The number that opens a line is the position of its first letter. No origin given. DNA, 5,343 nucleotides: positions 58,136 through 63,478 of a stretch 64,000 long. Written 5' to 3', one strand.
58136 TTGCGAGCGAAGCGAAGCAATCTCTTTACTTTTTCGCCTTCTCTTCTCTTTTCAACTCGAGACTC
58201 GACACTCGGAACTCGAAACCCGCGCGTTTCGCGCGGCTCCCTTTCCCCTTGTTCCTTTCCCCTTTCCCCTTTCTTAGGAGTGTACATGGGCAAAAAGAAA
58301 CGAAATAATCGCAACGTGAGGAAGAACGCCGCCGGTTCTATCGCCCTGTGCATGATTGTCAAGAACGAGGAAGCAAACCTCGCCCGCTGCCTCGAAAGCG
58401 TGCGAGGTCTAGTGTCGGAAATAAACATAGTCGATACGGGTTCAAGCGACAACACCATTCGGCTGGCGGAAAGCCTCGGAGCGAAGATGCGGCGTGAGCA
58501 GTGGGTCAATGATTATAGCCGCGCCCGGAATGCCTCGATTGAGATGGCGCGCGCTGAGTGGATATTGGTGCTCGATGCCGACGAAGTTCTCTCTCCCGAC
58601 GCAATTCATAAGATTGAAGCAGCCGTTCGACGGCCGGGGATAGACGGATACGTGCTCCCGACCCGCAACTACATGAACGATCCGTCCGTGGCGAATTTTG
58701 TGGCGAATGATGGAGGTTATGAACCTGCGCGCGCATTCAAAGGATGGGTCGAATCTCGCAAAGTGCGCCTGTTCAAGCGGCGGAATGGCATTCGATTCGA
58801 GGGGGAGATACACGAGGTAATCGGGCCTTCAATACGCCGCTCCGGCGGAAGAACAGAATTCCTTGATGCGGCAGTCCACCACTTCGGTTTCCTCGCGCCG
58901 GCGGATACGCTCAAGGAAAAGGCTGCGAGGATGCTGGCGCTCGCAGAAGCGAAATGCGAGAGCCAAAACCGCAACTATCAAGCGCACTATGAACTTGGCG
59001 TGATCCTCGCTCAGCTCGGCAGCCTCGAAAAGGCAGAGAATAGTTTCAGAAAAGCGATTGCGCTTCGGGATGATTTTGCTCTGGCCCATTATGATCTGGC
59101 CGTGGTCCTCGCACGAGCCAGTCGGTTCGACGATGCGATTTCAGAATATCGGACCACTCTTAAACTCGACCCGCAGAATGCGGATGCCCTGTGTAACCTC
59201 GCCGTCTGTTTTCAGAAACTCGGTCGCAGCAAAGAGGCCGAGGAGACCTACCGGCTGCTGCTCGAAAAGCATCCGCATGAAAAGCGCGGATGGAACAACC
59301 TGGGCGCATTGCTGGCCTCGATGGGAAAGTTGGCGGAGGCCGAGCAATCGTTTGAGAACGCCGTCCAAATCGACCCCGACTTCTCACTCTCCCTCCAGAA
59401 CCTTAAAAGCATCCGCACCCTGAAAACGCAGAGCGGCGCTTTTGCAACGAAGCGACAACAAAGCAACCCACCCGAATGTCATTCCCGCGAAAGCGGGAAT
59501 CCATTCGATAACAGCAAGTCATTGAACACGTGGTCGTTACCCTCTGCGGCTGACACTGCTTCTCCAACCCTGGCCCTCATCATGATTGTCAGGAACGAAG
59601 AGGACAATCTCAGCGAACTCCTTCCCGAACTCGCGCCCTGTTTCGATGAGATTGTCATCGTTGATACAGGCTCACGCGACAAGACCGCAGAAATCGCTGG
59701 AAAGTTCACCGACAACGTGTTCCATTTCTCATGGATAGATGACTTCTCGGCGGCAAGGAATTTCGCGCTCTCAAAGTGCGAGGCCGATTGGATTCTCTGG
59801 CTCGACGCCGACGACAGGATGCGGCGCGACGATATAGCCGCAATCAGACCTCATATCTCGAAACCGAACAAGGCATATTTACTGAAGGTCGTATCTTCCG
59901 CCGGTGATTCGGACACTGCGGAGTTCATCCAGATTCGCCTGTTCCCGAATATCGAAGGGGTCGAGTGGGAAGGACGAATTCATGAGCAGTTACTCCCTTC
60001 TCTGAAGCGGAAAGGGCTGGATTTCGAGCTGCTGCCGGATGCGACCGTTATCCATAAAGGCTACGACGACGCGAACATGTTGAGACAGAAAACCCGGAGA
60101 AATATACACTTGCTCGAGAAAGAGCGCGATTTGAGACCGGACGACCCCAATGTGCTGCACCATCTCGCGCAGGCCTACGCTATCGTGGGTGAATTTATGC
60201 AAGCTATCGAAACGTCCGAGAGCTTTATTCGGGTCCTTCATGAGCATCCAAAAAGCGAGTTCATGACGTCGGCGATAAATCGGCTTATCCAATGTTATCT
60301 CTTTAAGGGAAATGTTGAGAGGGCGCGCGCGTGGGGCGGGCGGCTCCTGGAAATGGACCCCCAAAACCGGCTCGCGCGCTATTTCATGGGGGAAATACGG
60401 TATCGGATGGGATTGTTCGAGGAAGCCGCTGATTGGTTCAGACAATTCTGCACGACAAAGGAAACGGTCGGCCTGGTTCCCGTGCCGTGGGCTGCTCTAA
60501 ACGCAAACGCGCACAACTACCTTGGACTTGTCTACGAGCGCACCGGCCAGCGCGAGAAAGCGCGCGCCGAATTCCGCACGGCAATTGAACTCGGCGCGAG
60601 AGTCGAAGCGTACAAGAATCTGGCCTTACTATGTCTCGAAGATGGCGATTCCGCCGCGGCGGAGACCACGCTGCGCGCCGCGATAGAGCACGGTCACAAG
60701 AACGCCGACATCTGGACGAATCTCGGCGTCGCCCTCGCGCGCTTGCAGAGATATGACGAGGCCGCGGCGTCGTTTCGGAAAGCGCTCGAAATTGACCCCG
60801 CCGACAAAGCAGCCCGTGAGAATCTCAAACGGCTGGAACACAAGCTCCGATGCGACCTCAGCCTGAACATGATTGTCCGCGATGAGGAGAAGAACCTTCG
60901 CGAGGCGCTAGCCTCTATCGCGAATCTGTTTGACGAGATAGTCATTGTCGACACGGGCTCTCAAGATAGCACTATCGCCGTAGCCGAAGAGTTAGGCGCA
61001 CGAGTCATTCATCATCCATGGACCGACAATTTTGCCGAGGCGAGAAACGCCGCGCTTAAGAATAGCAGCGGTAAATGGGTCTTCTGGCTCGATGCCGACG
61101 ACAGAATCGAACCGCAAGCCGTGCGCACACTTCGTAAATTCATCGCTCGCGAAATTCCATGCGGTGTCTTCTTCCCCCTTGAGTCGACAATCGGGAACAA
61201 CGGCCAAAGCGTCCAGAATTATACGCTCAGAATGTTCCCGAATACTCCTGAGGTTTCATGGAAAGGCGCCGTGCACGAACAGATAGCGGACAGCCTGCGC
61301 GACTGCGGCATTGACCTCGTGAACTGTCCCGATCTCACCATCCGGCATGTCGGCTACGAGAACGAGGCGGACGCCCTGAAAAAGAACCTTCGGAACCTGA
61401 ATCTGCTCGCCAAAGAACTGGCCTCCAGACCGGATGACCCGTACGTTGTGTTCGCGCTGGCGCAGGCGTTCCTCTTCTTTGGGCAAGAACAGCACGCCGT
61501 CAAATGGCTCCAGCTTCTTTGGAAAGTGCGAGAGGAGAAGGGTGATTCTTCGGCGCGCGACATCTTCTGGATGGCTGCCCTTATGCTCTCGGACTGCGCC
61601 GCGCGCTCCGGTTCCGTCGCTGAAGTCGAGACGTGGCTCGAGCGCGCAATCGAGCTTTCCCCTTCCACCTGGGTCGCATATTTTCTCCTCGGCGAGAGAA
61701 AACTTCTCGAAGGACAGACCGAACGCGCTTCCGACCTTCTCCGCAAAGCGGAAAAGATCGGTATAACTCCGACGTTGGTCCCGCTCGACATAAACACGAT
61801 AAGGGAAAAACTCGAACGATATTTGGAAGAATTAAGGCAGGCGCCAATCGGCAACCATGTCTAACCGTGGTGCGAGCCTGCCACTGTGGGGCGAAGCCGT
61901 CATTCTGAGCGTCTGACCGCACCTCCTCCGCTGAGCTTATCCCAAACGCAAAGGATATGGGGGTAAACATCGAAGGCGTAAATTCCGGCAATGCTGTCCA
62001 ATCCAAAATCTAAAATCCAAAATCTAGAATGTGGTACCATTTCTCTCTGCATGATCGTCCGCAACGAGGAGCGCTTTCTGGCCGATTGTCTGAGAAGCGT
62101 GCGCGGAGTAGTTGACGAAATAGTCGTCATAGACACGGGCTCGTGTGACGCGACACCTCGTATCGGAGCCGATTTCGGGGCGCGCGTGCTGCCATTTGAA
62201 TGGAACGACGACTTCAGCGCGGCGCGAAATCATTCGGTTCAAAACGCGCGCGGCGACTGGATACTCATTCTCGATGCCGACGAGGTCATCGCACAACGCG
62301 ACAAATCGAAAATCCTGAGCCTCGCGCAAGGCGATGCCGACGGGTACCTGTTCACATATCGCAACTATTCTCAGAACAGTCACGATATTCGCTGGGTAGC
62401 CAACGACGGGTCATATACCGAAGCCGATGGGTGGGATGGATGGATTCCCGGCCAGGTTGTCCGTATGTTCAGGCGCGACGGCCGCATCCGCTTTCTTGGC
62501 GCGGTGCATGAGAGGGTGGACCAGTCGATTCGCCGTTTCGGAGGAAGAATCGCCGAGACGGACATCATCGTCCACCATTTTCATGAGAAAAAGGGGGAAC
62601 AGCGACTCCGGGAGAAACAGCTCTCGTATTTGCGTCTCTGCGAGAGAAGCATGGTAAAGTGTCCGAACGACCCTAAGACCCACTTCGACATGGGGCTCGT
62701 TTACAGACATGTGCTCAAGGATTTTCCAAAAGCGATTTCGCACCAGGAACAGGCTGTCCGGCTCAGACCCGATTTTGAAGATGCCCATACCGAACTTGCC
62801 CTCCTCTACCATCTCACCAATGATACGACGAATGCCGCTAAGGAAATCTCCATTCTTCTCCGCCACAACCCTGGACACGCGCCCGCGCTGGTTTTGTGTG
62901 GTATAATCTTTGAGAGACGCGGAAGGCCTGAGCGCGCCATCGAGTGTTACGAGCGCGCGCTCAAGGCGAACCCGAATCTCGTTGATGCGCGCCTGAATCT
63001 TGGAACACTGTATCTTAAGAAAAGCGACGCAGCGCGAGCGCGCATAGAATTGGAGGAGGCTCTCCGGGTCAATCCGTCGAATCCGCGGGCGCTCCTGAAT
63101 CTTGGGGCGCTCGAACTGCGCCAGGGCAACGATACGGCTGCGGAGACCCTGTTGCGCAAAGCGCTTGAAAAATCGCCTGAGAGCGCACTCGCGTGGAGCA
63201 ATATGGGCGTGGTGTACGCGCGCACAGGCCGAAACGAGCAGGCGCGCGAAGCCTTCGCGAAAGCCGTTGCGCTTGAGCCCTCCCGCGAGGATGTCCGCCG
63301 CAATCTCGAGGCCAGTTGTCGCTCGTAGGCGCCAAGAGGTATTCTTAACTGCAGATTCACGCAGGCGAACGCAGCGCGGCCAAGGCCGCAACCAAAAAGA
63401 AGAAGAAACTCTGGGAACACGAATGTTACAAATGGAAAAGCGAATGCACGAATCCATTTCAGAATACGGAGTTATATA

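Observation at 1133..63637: Family of exact 7-nt-period tandem arrays placed immediately upstream of ribosome-binding sites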

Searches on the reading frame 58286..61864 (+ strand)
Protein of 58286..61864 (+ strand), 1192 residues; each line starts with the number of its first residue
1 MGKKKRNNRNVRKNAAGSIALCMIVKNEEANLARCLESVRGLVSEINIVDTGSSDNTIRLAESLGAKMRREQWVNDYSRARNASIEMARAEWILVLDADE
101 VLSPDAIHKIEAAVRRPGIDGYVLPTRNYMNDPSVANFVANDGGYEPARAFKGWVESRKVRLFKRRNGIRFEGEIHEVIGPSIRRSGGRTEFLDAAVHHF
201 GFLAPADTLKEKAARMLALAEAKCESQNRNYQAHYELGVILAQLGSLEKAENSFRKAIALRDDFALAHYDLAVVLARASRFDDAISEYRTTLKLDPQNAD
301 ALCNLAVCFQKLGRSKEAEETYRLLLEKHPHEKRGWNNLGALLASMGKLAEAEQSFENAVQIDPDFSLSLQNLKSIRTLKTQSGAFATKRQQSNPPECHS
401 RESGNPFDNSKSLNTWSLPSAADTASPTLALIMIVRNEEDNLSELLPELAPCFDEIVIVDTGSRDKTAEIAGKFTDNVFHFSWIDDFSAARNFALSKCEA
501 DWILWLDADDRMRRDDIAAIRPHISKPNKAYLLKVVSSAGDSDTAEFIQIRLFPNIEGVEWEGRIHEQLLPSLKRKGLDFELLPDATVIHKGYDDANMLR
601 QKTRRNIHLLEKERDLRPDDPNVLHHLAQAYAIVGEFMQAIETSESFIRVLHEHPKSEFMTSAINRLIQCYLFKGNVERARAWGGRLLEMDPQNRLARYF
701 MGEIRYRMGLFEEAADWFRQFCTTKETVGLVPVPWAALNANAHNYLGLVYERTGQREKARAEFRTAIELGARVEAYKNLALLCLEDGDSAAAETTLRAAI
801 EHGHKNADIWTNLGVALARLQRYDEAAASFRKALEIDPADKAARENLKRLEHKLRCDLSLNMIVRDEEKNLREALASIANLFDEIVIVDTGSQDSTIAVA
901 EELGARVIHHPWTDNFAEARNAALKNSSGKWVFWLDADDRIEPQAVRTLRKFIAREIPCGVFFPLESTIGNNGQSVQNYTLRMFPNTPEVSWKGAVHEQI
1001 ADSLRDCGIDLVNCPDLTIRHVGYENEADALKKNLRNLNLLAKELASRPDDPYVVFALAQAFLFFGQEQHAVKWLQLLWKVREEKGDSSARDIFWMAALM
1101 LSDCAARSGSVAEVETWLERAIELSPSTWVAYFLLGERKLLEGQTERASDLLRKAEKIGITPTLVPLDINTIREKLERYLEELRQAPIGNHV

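Call 23: search_protein_families(library=pfam, proteins=[window:58286-61864:+])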
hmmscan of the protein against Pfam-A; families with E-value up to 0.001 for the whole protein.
window:58286-61864:+ (1192 aa): 33 families (the best 25 are shown)
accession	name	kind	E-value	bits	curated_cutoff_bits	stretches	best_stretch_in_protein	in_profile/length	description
PF00535.33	Glycos_transf_2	-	1.1e-65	221.1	23.3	3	862-977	4-127/168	Glycosyl transferase family 2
PF07719.23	TPR_2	-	1.1e-49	162.8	27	5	807-839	1-33/34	Tetratricopeptide repeat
PF00515.34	TPR_1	-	3.2e-48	160.1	27.8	4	807-838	1-32/34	Tetratricopeptide repeat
PF13181.12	TPR_8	-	3.1e-40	133.3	25.7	3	807-840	1-34/34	Tetratricopeptide repeat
PF13432.12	TPR_16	-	4.9e-37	126.4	32.7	5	780-840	4-64/65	Tetratricopeptide repeat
PF13431.12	TPR_17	-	6.1e-37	123.2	24.4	1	288-320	2-34/34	Tetratricopeptide repeat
PF13414.12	TPR_11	-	1.3e-32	111.6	26.8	2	280-313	9-42/42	TPR repeat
PF13428.12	TPR_14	-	7.9e-30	100.7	23.5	1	808-847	2-41/44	Tetratricopeptide repeat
PF14559.12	TPR_19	-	1.2e-29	102.8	25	2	276-336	2-62/68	Tetratricopeptide repeat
PF13424.12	TPR_12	-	2e-27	95.7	30.1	3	265-326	3-72/77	Tetratricopeptide repeat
PF13704.12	Glyco_tranf_2_4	-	5.7e-19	68.9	27.5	3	26-102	1-84/98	Glycosyl transferase family 2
PF23914.1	TPR_CcmH_CycH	-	2.2e-18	67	42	3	222-327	41-149/158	Cytochrome c-type biogenesis protein H TPR domain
PF13176.12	TPR_7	-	6.7e-16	57.4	27.9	0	810-840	2-34/36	Tetratricopeptide repeat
PF10111.15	Glyco_tranf_2_2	-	1.8e-15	57.6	27.3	1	432-521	3-103/276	Glycosyltransferase like family 2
PF12895.13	ANAPC3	-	8.8e-15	55.2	27.2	0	267-322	25-79/82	Anaphase-promoting complex, cyclosome, subunit 3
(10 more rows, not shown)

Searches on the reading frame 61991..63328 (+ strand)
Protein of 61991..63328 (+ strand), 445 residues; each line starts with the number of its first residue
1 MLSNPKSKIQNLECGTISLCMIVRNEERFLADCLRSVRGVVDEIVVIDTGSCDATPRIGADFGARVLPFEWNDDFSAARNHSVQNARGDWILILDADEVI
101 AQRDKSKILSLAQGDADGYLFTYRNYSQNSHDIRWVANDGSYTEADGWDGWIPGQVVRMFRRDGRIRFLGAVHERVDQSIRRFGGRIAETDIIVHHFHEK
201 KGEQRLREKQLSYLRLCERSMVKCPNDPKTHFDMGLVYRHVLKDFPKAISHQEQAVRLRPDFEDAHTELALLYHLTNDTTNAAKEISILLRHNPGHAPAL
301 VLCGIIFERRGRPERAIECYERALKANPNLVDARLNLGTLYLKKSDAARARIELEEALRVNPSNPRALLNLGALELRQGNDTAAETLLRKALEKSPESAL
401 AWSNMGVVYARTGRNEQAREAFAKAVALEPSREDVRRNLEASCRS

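Call 23: search_protein_families(library=pfam, proteins=[window:61991-63328:+])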
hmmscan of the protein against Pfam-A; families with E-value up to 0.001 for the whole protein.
window:61991-63328:+ (445 aa): 25 families
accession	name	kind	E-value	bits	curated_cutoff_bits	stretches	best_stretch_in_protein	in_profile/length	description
PF13414.12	TPR_11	-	2.4e-32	110.8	26.8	2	310-344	7-41/42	TPR repeat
PF07719.23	TPR_2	-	2.7e-31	105.5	27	2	399-431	1-33/34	Tetratricopeptide repeat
PF13431.12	TPR_17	-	8.8e-31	104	24.4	2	319-351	1-33/34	Tetratricopeptide repeat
PF00515.34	TPR_1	-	2.2e-27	94.1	27.8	2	298-329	2-33/34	Tetratricopeptide repeat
PF13432.12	TPR_16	-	2e-25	89.3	32.7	3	335-398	1-64/65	Tetratricopeptide repeat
PF00535.33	Glycos_transf_2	-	1.4e-23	84.1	23.3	1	18-138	1-130/168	Glycosyl transferase family 2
PF13181.12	TPR_8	-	1.8e-23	81.1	25.7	1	401-431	3-33/34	Tetratricopeptide repeat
PF13428.12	TPR_14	-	3e-23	80.4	23.5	2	365-406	1-42/44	Tetratricopeptide repeat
PF13424.12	TPR_12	-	3.2e-21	75.7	30.1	1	286-326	32-74/77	Tetratricopeptide repeat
PF14559.12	TPR_19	-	8.2e-21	74.5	25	3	310-367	4-61/68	Tetratricopeptide repeat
PF13371.12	TPR_9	-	8.1e-19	67.8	35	3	306-367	4-65/73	Tetratricopeptide repeat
PF23914.1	TPR_CcmH_CycH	-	1.3e-17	64.5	42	3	388-436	39-87/158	Cytochrome c-type biogenesis protein H TPR domain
PF13176.12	TPR_7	-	5.6e-16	57.6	27.9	1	299-326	1-30/36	Tetratricopeptide repeat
PF13174.12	TPR_6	-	1.8e-15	56.9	26.3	0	367-398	2-33/33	Tetratricopeptide repeat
PF25063.1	ARM_TT21_C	-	4.7e-10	40.1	35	1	328-429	52-159/209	Tetratricopeptide repeat protein 21 C-terminal ARM domain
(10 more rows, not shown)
